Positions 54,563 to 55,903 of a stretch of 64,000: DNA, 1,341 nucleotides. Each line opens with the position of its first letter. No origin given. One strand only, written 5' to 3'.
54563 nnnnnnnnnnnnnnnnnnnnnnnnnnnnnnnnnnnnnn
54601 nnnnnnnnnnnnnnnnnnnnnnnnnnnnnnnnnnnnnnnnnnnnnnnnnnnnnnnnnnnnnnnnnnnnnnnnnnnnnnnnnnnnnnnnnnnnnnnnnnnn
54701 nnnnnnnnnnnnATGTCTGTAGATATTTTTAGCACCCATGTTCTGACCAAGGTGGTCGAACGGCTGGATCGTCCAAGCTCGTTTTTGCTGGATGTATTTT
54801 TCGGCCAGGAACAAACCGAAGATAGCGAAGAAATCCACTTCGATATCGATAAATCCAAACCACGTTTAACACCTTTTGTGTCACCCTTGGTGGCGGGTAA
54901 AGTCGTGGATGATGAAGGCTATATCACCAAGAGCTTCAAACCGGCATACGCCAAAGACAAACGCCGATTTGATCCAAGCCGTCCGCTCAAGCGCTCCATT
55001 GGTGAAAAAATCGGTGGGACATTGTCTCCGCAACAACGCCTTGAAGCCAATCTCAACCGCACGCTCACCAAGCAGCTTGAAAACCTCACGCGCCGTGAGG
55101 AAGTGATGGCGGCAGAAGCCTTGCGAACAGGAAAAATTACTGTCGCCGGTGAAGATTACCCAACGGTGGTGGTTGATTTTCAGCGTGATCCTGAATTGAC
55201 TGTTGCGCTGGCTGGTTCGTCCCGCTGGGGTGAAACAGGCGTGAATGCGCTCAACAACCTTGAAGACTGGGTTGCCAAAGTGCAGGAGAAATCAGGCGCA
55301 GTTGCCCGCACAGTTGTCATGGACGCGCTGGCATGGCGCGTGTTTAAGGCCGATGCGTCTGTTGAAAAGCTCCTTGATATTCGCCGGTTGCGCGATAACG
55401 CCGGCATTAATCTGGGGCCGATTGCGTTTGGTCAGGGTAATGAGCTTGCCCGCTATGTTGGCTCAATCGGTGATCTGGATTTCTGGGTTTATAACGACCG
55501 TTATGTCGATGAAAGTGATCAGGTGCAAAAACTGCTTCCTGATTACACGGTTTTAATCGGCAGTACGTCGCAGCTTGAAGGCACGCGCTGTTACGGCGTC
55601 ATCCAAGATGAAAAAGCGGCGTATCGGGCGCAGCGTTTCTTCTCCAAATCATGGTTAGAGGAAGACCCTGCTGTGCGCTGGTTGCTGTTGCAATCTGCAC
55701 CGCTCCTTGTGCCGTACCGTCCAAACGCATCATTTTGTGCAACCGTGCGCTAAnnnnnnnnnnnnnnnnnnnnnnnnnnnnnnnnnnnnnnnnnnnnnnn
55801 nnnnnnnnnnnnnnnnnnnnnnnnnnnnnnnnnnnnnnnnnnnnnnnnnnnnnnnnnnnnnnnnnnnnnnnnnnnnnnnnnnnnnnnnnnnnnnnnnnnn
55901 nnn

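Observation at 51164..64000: Lambda-type tailed-phage morphogenesis block attached to a chlamydia-like chromosome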

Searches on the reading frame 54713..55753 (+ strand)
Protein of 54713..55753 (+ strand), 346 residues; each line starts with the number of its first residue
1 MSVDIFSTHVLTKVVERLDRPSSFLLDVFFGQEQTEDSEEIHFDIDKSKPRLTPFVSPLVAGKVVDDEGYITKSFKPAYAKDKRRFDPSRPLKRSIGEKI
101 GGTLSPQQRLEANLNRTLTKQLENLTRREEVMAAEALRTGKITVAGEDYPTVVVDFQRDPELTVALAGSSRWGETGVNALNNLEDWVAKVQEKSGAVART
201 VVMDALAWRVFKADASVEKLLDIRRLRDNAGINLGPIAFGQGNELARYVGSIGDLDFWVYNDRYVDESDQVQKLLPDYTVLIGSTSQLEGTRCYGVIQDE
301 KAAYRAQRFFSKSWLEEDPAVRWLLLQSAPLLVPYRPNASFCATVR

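Call 3: search_protein_families(library=pfam, proteins=[window:54713-55753:+], max_evalue=0.01)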
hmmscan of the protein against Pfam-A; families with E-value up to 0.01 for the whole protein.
window:54713-55753:+ (346 aa): 1 family
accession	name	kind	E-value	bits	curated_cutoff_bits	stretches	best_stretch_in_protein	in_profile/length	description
PF03864.22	Phage_cap_E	-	4.6e-72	243.3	22.9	1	7-345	1-329/329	Phage major capsid protein E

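Call 8: find_encoding_contigs(protein=window:54713-55753:+, flank=10000, max_places=10)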
Protein window:54713-55753:+ (346 aa): 23 contigs read that carry it; 8 places shown.
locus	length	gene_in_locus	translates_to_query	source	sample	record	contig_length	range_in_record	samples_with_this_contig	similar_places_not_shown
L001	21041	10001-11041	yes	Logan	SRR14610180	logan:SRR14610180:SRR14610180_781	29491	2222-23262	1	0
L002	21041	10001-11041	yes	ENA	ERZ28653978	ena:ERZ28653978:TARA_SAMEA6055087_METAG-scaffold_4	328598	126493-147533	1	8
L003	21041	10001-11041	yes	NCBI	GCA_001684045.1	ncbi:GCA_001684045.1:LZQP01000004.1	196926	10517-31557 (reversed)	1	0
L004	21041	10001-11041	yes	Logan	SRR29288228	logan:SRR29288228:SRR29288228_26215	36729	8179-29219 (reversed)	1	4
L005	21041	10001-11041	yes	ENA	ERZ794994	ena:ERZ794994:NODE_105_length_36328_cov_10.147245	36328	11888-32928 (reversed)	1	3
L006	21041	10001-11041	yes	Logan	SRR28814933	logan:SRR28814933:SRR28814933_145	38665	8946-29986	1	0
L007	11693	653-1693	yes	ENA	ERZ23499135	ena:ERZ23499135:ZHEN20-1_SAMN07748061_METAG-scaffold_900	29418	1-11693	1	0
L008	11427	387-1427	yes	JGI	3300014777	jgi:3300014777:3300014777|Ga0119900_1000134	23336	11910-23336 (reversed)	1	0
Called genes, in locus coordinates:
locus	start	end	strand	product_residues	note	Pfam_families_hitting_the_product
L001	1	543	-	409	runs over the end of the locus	PF13657:Couple_hipA, PF07804:HipA_C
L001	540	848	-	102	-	PF01381:HTH_3 (weak)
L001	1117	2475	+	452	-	PF00145:DNA_methylase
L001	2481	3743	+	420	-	PF02195:ParB_N, PF03602:Cons_hypoth95 (faint), PF01555:N6_N4_Mtase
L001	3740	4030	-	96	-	PF11994:DUF3489, PF08279:HTH_11 (weak)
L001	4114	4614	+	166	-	-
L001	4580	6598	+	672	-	PF05876:GpA_ATPase, PF20454:GpA_nuclease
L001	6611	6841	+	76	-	PF02831:gpW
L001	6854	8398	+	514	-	PF05136:Phage_portal_2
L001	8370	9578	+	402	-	PF25145:NfeD1b_N, PF01343:Peptidase_S49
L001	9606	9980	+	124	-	PF02924:HDPD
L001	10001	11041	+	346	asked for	PF03864:Phage_cap_E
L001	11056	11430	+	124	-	-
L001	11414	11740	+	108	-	PF05354:Phage_attach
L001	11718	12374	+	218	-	PF20039:DUF6441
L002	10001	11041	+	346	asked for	PF03864:Phage_cap_E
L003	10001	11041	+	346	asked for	PF03864:Phage_cap_E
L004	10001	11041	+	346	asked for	PF03864:Phage_cap_E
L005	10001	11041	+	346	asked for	PF03864:Phage_cap_E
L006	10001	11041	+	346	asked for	PF03864:Phage_cap_E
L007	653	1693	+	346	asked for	PF03864:Phage_cap_E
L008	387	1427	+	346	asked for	PF03864:Phage_cap_E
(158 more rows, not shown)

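Call 11: find_related_loci(query=window:54713-55753:+, collection=genome_contigs, flank=10000)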
Query window:54713-55753:+ (346 aa) in genome_contigs; peptide patterns used: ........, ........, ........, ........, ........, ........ (x = any residue, [..] = any of these).
249 stretches matched a pattern; 84 encode a relative of the query (tblastn E <= 1e-3); the best 80 are kept; 79 distinct loci.
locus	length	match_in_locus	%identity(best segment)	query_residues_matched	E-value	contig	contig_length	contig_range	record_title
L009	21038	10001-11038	100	1-346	0e+0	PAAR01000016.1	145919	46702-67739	MAG: Micavibrio sp. isolate NAT141 MHASMcontig_1182388, whole genome shotgun sequence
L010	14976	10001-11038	99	1-346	0e+0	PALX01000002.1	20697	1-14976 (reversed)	MAG: Micavibrio sp. isolate SAT33 220585, whole genome shotgun sequence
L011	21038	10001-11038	100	1-346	0e+0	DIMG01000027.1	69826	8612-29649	MAG TPA_asm: Micavibrio sp. UBA5572 UBA5572_contig_182, whole genome shotgun sequence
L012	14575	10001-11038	99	1-346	0e+0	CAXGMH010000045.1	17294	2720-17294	MAG TPA_asm: uncultured Alphaproteobacteria bacterium isolate ERR594289_concoct_115 genome assembly, contig: ERZ6778252.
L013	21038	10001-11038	100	1-346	0e+0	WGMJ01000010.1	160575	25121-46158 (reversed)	MAG: Alphaproteobacteria bacterium isolate RI_185 c_000000169082, whole genome shotgun sequence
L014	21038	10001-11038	99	1-346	0e+0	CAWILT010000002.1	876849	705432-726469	MAG: uncultured Alphaproteobacteria bacterium isolate MFD03250.bin.1.42 genome assembly, contig: contig_29718, whole gen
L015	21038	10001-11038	88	1-346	0e+0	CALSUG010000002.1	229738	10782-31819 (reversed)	MAG: uncultured Alphaproteobacteria bacterium isolate AC_MB29 genome assembly, contig: contig_30803_AC_MB29, whole genom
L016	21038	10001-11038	88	1-346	0e+0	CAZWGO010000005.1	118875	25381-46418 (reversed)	MAG TPA_asm: uncultured Micavibrio sp. isolate SRP062349_co2_102 genome assembly, contig: NODE_94_length_118875_cov_12.7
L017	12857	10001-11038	88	1-346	0e+0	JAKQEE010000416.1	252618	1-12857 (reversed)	MAG: Pseudomonadota bacterium isolate USDE_maxbin.087_sub k141_492705, whole genome shotgun sequence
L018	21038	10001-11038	88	1-346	0e+0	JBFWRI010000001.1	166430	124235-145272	MAG: Bdellovibrionales bacterium isolate CA_2019_TPBF_202 NODE_888_length_166430_cov_4.852432_TPBF, whole genome shotgun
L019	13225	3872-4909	88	1-346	0e+0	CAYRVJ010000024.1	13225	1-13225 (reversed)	MAG TPA_asm: uncultured Alphaproteobacteria bacterium isolate SRP219642_co5_490 genome assembly, contig: NODE_6857_lengt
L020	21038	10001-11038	88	1-346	0e+0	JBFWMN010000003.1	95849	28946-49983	MAG: Pseudobdellovibrionaceae bacterium isolate CA_2019_NHSR_90 NODE_634_length_95849_cov_4.493335_NHSR, whole genome sh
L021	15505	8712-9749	88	1-346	0e+0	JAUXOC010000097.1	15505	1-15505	MAG: Alphaproteobacteria bacterium isolate C1_metabat.bin.32 C1_k141_55160, whole genome shotgun sequence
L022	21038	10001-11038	88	1-346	0e+0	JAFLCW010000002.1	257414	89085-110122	MAG: Alphaproteobacteria bacterium isolate UWPOB_MICAV1 gnl_X_PMOKLDCO_2, whole genome shotgun sequence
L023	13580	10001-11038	87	1-346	0e+0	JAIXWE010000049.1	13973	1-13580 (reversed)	MAG: Alphaproteobacteria bacterium isolate D4_MAG_00008 pond_D4_MAG_00008_000000000098, whole genome shotgun sequence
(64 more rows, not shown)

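Call 34: list_cluster_members(proteins=[L122:8429-9964:+, L122:5539-7560:+, L122:3443-4702:+, L122:829-1146:+, window:54713-55753:+, window:52327-53016:+, window:60976-63996:+, window:50032-50904:-, L111:15277-17763:-, L111:17944-19632:-])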
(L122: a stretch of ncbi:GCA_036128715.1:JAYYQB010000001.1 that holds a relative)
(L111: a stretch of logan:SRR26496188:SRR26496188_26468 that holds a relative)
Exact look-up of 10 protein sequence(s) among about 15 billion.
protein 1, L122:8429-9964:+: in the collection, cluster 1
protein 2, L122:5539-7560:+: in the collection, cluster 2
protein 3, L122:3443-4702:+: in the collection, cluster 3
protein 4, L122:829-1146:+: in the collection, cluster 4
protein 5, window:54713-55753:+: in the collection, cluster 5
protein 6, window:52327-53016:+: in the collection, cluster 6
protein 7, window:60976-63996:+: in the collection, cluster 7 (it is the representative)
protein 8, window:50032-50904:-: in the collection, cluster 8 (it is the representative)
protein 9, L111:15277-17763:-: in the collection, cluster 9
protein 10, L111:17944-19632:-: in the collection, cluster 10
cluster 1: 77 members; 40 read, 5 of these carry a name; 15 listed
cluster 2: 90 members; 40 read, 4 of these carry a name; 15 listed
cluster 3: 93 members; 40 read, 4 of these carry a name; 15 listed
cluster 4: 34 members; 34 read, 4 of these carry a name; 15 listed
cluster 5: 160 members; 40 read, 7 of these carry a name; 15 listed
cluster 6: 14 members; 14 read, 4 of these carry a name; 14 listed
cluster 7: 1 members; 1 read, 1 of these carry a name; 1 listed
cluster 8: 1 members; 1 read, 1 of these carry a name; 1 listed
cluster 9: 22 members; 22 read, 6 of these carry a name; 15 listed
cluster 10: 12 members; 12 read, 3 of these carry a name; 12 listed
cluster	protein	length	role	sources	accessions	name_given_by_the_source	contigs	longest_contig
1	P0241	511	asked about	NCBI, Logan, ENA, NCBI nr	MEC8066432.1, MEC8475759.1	MAG: phage portal protein [Pseudomonadota bacterium] | phage portal protein [Pseudomonadota bacterium]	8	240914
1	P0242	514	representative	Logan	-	-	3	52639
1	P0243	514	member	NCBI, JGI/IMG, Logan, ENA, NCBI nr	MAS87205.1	MAG: phage portal protein [Micavibrio sp.] | phage portal protein [Micavibrio sp.]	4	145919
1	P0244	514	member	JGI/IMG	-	lambda family phage portal protein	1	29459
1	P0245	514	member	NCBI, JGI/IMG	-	lambda family phage portal protein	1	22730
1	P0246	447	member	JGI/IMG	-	lambda family phage portal protein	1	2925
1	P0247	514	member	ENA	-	-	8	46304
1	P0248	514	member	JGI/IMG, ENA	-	-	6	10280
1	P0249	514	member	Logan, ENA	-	-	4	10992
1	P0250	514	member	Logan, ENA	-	-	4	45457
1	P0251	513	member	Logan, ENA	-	-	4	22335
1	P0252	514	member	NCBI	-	-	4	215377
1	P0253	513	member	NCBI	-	-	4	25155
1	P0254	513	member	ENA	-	-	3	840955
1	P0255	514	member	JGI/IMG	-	-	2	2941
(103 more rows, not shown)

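Call 51: search_protein_families(library=phrogs, proteins=[L151:315-917:+, L151:956-1345:+, L151:1347-2165:+, L151:2169-2744:+, L151:2756-3802:+, L151:3945-4646:+, L151:4643-6664:+, L151:6647-7657:-, L151:7750-9000:-, L151:8975-9661:-], max_evalue=0.001)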
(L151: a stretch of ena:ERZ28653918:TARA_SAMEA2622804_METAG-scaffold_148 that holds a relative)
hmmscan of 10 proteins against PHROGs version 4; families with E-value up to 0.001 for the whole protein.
L151:315-917:+ (200 aa): 1 family
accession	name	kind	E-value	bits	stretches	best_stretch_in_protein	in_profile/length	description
phrog_1740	-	transcription regulation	2.9e-15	56.8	1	11-174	66-215/567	RNA polymerase sigma factor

L151:956-1345:+ (129 aa): 1 family
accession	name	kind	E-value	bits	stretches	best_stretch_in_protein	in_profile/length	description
phrog_2480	-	unknown function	6.5e-27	95.4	1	7-127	23-147/152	-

L151:1347-2165:+ (272 aa): 2 families
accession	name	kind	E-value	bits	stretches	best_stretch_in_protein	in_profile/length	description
phrog_124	-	DNA, RNA and nucleotide metabolism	5.6e-48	165.2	1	1-269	27-265/382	Sak4-like ssDNA annealing protein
phrog_32843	-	unknown function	1.4e-31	109.7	1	186-263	1-77/90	-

L151:2169-2744:+ (191 aa): 1 family
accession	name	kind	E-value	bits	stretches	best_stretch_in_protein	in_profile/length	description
phrog_2300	-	unknown function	1.2e-28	101.9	1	8-176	32-175/347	-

L151:2756-3802:+ (348 aa): 5 families
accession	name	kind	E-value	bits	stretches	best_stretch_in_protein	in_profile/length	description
phrog_510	-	DNA, RNA and nucleotide metabolism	2.6e-12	47.3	1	17-242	413-633/667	DNA primase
phrog_19299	-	head and packaging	2e-11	44.1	1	28-264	50-295/702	terminase large subunit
phrog_30356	-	DNA, RNA and nucleotide metabolism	1.2e-07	31.2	1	120-275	483-643/823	helicase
phrog_15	-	head and packaging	3.3e-07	30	1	21-241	90-312/1330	terminase large subunit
phrog_36964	-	head and packaging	2.7e-06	26.7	1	22-263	104-337/890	terminase large subunit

L151:3945-4646:+ (233 aa): 4 families
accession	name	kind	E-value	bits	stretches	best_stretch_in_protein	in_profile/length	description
phrog_1990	-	DNA, RNA and nucleotide metabolism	8.6e-71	239.7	1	3-232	16-239/290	Cas4-domain exonuclease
phrog_1706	-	DNA, RNA and nucleotide metabolism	2.6e-11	44.5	1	13-232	38-246/293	CRISPR/Cas system associated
phrog_434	-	DNA, RNA and nucleotide metabolism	2.1e-09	38.1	1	59-196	106-231/372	RecE-like recombination exonuclease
phrog_2506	-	DNA, RNA and nucleotide metabolism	8.4e-09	36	1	14-232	83-337/342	exonuclease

L151:4643-6664:+ (673 aa): 16 families
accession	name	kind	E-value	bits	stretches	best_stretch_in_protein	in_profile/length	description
phrog_239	-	DNA, RNA and nucleotide metabolism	7.7e-63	214.6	1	60-657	51-684/801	DNA primase/helicase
phrog_906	-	DNA, RNA and nucleotide metabolism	4.3e-37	129.3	1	339-572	509-732/872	DNA polymerase/primase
phrog_6088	-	DNA, RNA and nucleotide metabolism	5.2e-29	102.2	1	61-325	23-301/772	DNA primase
phrog_25693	-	unknown function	1.3e-18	67.9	1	321-517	12-208/405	-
phrog_13004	-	unknown function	1.9e-17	64.1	1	29-510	6-278/363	-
phrog_2850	-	unknown function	4.7e-17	63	1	341-548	141-334/465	-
phrog_3123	-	unknown function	3.8e-16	59.8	1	344-526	327-513/583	-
phrog_2597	-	DNA, RNA and nucleotide metabolism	2.9e-12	46.9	1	316-522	329-518/747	DNA primase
phrog_47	-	DNA, RNA and nucleotide metabolism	6.8e-11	42.4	1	167-309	186-322/947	DNA primase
phrog_6012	-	DNA, RNA and nucleotide metabolism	4.7e-09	37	1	345-519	133-294/447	DNA helicase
phrog_510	-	DNA, RNA and nucleotide metabolism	5.4e-09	36.3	1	36-140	19-116/667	DNA primase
phrog_1284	-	unknown function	1.3e-08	35.6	1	334-489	11-148/306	-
phrog_6357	-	unknown function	3.1e-06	27.7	1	347-566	20-208/321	-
phrog_849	-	DNA, RNA and nucleotide metabolism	3.2e-05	24.1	1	177-283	200-310/435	DNA primase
phrog_19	-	DNA, RNA and nucleotide metabolism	5.8e-05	23.1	1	355-489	350-476/621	DnaB-like replicative helicase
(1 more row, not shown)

L151:6647-7657:- (336 aa): 1 family
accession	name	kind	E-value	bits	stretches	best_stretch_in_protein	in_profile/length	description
phrog_25990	-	unknown function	1.7e-101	341.1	1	13-336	59-380/380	-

L151:7750-9000:- (416 aa): 1 family
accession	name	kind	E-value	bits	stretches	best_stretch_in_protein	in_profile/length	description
phrog_21102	-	unknown function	1.1e-137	460.4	1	11-414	2-405/405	-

L151:8975-9661:- (228 aa): 8 families
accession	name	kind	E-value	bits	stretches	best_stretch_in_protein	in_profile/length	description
phrog_4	-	transcription regulation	7.8e-24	85.4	1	81-217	204-338/400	transcriptional repressor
phrog_811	-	DNA, RNA and nucleotide metabolism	1.3e-16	61.4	1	99-216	16-133/140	UmuD-like protein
phrog_3502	-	unknown function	5.3e-15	56.6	1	4-82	36-115/131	-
phrog_8558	-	unknown function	7.6e-15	56.2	1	127-218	18-111/114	-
phrog_24920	-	unknown function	8.3e-12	46.2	1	17-82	4-70/125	-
phrog_362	-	transcription regulation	1.2e-09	39.4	1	16-82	3-70/106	transcriptional repressor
phrog_6201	-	transcription regulation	1.7e-09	38.6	1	128-214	27-114/121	CI-like repressor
phrog_10470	-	DNA, RNA and nucleotide metabolism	1.9e-05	25.4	1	139-214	1-74/79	UmuD-like protein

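Call 55: search_protein_families(library=phrogs, proteins=[L159:227-2116:-, L159:2103-2573:-, L159:2551-3849:-, L159:4041-4310:-, L159:4289-4543:-, L159:4521-4988:-, L159:5107-5373:-, L159:5617-6246:+], max_evalue=0.001)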
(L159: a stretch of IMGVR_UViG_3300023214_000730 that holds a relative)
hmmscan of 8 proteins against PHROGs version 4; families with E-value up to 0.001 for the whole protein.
L159:227-2116:- (629 aa): 11 families
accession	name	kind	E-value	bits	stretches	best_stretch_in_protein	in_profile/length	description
phrog_15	-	head and packaging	1.4e-272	909.2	1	10-627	343-980/1330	terminase large subunit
phrog_21311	-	head and packaging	8.6e-77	258.9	1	102-307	1-218/218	terminase large subunit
phrog_3028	-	unknown function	1.8e-48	166.2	1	417-614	3-193/203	-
phrog_16406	-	unknown function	1.1e-41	144.3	1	224-574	13-382/601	-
phrog_675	-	head and packaging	1.3e-34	120.4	1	48-354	42-343/576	terminase large subunit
phrog_3925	-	head and packaging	1.1e-31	110.6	1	6-126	25-141/150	terminase large subunit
phrog_15657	-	unknown function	2.9e-31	109.8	1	293-502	27-228/230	-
phrog_4145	-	head and packaging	5.6e-15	56.2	1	11-198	18-202/209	terminase large subunit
phrog_12876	-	head and packaging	1.8e-05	25.5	0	140-253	32-138/235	terminase large subunit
phrog_23163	-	unknown function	2.1e-05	25.2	1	16-121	18-122/130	-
phrog_12089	-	unknown function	3.2e-05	24.7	1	468-609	45-181/208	-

L159:2103-2573:- (156 aa): 1 family
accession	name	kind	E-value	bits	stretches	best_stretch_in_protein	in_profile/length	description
phrog_57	-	head and packaging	8.3e-25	88.8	1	1-154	10-172/199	terminase small subunit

L159:2551-3849:- (432 aa): 28 families (the best 25 are shown)
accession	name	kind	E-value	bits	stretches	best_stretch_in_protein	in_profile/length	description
phrog_498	-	other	1.4e-151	507.2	1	5-426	24-444/633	DNA methyltransferase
phrog_8071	-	DNA, RNA and nucleotide metabolism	5.1e-54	185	1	11-238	2-232/389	ParB-like partition protein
phrog_620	-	DNA, RNA and nucleotide metabolism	2.5e-47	162.8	1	10-163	3-159/217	ParB-like partition protein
phrog_67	-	other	2.6e-46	160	1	175-413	121-354/743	DNA methyltransferase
phrog_15396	-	DNA, RNA and nucleotide metabolism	1.9e-34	120.7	1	14-147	2-136/258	ParB-like partition nuclease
phrog_3008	-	other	8.8e-31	108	1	324-424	130-233/244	DNA methyltransferase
phrog_940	-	DNA, RNA and nucleotide metabolism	7.7e-30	105.4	1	13-154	3-143/388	nuclease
phrog_23085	-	unknown function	9.9e-29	100.8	1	305-410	4-113/138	-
phrog_930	-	DNA, RNA and nucleotide metabolism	1.5e-24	88.1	1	12-140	3-131/223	ParB-like partition protein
phrog_18056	-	DNA, RNA and nucleotide metabolism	2.6e-19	70.4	1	19-103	6-90/387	ParB-like partition nuclease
phrog_9353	-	unknown function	8e-18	66.2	1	23-233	18-202/245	-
phrog_723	-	DNA, RNA and nucleotide metabolism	3.9e-17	63.8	1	8-201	5-166/223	ParB-like partition protein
phrog_18293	-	other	8.1e-15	55.8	1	327-408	32-113/119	methyltransferase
phrog_4715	-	DNA, RNA and nucleotide metabolism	1.7e-12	47.5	1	5-111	136-248/630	ParB-like partition protein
phrog_6218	-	DNA, RNA and nucleotide metabolism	5.5e-11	43.3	1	15-92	4-86/506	ParB-like partition protein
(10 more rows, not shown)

L159:4041-4310:- (89 aa): 0 families

L159:4289-4543:- (84 aa): 6 families
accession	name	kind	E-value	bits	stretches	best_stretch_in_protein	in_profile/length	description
phrog_474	-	other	5.4e-25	89.8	1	2-83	128-210/274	phosphofructokinase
phrog_1167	-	other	1.3e-19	72.1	1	4-83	4-84/169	phosphofructokinase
phrog_6328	-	unknown function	6.5e-19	70.1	1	2-78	158-236/249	-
phrog_18396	-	unknown function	8.9e-13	49.8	1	2-83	157-244/248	-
phrog_1597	-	unknown function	1.2e-12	49.7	1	13-79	109-175/189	-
phrog_6342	-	unknown function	1.4e-09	39.4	1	15-79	64-128/236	-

L159:4521-4988:- (155 aa): 3 families
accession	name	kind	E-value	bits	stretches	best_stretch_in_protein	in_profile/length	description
phrog_18320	-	unknown function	1.2e-31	110.3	1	41-153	1-128/137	-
phrog_159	-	DNA, RNA and nucleotide metabolism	5.2e-27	95.7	1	5-145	90-245/330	RuvC-like Holliday junction resolvase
phrog_1770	-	DNA, RNA and nucleotide metabolism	2.4e-07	31.9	1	2-153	3-154/158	Holliday junction resolvase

L159:5107-5373:- (88 aa): 0 families

L159:5617-6246:+ (209 aa): 1 family
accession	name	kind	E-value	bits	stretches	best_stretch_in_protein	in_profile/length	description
phrog_1740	-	transcription regulation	2.1e-15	57.2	1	10-184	56-216/567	RNA polymerase sigma factor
